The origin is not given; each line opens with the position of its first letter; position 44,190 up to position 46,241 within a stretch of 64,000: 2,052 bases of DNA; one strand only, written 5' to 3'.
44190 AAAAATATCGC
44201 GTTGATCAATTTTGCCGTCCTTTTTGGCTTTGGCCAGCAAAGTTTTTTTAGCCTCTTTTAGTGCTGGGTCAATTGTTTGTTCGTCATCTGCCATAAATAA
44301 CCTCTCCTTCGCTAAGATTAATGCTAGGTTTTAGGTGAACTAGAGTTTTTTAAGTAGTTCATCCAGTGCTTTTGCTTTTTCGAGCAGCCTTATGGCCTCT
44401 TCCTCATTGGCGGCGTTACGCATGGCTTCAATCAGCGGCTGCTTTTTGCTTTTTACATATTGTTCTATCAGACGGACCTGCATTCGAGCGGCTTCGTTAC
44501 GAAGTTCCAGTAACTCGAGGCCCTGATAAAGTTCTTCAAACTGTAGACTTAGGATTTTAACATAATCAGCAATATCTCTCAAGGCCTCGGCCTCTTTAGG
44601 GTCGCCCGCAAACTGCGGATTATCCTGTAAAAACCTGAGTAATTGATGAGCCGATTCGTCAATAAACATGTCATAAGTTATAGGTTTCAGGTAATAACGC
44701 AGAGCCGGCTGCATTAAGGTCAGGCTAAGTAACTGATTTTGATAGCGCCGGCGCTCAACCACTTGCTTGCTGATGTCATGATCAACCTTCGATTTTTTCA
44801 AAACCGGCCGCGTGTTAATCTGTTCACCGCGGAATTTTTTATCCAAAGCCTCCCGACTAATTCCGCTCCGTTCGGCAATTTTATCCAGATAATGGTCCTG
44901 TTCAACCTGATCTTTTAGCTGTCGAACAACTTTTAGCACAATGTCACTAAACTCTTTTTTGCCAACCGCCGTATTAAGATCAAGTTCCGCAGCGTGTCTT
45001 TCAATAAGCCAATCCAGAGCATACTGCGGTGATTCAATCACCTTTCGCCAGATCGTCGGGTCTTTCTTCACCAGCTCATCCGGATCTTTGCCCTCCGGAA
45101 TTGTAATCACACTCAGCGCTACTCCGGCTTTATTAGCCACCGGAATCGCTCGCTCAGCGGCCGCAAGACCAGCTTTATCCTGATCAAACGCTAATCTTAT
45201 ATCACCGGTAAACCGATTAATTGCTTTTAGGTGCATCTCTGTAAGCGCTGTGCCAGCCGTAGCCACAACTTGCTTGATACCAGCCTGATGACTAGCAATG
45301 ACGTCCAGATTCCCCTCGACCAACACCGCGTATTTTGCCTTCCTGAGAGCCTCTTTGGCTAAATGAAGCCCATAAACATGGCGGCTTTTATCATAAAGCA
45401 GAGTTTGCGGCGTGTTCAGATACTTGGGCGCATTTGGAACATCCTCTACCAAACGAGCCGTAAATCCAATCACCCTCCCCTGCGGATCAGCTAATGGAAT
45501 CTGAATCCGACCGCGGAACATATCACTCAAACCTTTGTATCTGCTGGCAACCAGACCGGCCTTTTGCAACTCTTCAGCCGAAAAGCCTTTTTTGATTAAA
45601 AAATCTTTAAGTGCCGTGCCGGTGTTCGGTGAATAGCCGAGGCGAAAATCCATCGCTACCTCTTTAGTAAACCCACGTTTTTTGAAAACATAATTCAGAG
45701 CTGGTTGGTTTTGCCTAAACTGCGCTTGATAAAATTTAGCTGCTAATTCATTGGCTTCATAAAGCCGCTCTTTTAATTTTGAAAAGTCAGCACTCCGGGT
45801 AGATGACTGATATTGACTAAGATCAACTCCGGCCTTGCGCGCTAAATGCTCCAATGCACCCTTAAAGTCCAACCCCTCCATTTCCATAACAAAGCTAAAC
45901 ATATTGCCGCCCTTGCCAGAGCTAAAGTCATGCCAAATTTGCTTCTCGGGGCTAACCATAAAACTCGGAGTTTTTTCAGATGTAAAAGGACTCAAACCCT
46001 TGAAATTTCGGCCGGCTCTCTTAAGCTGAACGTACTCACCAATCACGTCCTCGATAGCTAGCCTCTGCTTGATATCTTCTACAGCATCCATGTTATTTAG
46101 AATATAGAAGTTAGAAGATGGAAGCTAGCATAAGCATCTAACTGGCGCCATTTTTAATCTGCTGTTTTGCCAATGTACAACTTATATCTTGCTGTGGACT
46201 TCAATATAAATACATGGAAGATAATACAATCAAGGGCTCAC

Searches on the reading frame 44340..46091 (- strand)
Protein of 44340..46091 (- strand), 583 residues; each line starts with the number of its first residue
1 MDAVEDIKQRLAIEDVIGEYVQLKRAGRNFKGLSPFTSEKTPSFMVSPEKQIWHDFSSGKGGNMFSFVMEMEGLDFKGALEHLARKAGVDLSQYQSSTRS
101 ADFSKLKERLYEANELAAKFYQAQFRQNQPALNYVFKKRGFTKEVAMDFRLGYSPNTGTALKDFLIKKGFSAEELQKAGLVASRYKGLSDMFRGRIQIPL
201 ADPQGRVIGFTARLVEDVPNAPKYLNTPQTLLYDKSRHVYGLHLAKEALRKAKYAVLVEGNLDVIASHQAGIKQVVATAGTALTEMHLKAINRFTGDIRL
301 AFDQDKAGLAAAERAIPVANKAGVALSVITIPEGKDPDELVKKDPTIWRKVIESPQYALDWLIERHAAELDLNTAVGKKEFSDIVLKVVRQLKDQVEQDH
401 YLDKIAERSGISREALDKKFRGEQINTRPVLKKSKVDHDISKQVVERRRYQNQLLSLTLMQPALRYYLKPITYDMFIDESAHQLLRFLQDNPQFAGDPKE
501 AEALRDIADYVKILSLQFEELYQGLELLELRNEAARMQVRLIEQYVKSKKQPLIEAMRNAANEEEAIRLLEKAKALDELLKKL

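Call 90: search_protein_families(library=pfam, proteins=[window:44340-46091:-], max_evalue=0.0001)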
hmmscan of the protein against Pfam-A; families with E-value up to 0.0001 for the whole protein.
window:44340-46091:- (583 aa): 7 families
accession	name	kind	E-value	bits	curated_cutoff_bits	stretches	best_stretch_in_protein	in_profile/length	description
PF08275.17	DNAG_N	-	6.9e-31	107.4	26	1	120-246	1-128/128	DNA primase catalytic core, N-terminal domain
PF01807.25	Zn_ribbon_DnaG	-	1.1e-29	102.6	24.9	1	3-93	5-95/98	CHC2 zinc finger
PF13155.12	Toprim_2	-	6.5e-22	78.1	22.1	1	256-340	1-87/88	Toprim-like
PF13662.12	Toprim_4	-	3.4e-14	53.3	25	1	255-329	3-84/85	Toprim domain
PF10410.14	DnaB_bind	-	3.2e-13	50.2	20.6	1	360-414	2-56/56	DnaB-helicase binding domain of primase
PF01751.28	Toprim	-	5.6e-09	36.5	23.1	1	256-322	3-87/96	Toprim domain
PF13362.12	Toprim_3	-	2.5e-06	28.3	27.2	1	256-342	3-90/95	Toprim domain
